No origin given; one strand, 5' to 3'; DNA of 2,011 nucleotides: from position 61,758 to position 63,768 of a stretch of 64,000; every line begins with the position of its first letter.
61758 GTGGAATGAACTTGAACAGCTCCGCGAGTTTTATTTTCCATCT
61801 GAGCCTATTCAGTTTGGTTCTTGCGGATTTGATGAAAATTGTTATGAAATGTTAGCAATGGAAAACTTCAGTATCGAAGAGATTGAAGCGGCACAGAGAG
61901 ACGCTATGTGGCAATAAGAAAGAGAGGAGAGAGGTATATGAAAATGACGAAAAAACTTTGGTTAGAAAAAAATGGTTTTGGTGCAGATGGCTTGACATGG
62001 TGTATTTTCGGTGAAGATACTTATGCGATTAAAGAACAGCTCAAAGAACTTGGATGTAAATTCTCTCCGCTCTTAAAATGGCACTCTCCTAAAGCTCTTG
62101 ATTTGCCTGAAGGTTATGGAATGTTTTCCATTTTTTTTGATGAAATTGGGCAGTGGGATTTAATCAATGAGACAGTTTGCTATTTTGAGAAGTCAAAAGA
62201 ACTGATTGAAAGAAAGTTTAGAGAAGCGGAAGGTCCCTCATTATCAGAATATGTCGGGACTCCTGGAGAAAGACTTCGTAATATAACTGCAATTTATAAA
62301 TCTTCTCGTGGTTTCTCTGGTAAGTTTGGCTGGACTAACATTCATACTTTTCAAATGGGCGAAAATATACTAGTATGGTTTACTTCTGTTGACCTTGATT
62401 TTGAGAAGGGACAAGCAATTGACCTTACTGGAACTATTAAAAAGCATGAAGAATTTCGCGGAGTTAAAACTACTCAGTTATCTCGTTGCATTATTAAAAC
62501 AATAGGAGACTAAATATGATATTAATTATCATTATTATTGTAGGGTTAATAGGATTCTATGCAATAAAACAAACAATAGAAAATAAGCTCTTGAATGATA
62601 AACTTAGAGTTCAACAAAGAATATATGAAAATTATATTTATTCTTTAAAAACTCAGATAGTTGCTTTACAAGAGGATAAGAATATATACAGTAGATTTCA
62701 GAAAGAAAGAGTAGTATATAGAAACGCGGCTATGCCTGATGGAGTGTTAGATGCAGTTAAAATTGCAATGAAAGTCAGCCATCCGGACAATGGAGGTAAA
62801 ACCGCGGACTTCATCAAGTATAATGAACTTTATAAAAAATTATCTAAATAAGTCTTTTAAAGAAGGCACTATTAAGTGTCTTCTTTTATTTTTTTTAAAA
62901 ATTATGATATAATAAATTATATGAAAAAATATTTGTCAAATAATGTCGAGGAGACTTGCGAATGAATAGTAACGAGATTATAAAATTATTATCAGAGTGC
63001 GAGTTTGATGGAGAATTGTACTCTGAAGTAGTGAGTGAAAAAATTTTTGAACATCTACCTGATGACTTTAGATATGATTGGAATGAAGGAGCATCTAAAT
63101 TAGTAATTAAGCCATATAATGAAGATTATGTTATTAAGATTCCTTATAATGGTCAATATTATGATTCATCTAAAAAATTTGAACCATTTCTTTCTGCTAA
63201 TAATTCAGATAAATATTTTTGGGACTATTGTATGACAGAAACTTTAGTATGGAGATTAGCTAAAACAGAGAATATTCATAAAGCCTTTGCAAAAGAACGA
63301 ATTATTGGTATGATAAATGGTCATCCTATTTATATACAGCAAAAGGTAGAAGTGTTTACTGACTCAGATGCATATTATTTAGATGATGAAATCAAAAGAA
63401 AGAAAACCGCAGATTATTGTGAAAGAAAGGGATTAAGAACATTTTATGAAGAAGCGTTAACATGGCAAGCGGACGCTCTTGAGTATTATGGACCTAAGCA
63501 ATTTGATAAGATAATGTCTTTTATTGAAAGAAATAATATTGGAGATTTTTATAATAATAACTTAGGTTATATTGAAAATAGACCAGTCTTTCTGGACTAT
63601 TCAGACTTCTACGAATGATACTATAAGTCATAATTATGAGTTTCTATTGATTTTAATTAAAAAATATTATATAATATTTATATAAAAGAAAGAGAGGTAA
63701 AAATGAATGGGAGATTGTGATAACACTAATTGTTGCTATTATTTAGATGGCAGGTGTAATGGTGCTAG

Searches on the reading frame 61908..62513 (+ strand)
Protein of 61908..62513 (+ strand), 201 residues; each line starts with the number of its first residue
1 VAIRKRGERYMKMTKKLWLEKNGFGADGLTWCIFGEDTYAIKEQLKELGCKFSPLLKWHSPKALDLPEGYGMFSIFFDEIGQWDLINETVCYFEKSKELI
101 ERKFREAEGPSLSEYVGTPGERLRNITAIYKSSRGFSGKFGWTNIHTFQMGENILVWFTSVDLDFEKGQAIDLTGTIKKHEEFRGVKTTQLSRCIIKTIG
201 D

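Call 9: search_protein_families(library=phrogs, proteins=[window:61908-62513:+], max_evalue=0.01)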
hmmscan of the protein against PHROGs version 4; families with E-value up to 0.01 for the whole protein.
window:61908-62513:+ (201 aa): 5 families
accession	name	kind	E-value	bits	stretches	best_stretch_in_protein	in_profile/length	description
phrog_2319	-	unknown function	5.2e-23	82.9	1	90-197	291-397/399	-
phrog_30451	-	unknown function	1.2e-14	55.5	1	18-199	96-282/287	-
phrog_27218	-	unknown function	1.1e-07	32.8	1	103-197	101-190/192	-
phrog_3628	-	unknown function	3.8e-07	30.6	1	105-194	162-253/257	-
phrog_4095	-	unknown function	3.8e-05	24.4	1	114-199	134-228/234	-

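Call 10: search_protein_families(library=pfam, proteins=[window:61908-62513:+], max_evalue=0.01)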
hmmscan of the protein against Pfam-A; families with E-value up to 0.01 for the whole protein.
window:61908-62513:+ (201 aa): 0 families

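Call 60: search_protein_families(library=pfam, proteins=[window:61908-62513:+], max_evalue=0.1)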
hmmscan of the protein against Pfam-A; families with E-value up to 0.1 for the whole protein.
window:61908-62513:+ (201 aa): 0 families

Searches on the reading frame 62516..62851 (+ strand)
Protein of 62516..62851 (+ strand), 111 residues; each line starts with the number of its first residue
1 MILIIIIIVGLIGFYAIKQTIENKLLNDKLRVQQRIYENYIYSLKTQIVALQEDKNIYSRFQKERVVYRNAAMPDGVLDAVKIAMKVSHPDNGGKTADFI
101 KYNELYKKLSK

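Call 9: search_protein_families(library=phrogs, proteins=[window:62516-62851:+], max_evalue=0.01)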
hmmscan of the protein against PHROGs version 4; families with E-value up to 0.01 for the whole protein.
window:62516-62851:+ (111 aa): 0 families

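Call 10: search_protein_families(library=pfam, proteins=[window:62516-62851:+], max_evalue=0.01)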
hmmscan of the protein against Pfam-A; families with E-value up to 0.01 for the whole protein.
window:62516-62851:+ (111 aa): 0 families

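Call 60: search_protein_families(library=pfam, proteins=[window:62516-62851:+], max_evalue=0.1)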
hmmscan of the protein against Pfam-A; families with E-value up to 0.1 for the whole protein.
window:62516-62851:+ (111 aa): 1 family
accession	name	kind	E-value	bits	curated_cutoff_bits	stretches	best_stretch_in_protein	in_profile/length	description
PF08475.15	Baculo_VP91_N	-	0.033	14.3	24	1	1-47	2-49/192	Viral capsid protein 91 N-terminal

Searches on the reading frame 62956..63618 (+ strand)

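Call 9: search_protein_families(library=phrogs, proteins=[window:62956-63618:+], max_evalue=0.01)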
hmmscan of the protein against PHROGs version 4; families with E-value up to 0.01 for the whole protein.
window:62956-63618:+ (220 aa): 1 family
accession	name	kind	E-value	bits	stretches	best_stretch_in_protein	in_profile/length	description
phrog_4301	-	unknown function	8.3e-05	23.2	1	43-215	43-166/225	-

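Call 10: search_protein_families(library=pfam, proteins=[window:62956-63618:+], max_evalue=0.01)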
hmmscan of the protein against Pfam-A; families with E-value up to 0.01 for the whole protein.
window:62956-63618:+ (220 aa): 0 families

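Call 60: search_protein_families(library=pfam, proteins=[window:62956-63618:+], max_evalue=0.1)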
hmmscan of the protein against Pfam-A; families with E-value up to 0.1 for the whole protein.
window:62956-63618:+ (220 aa): 0 families
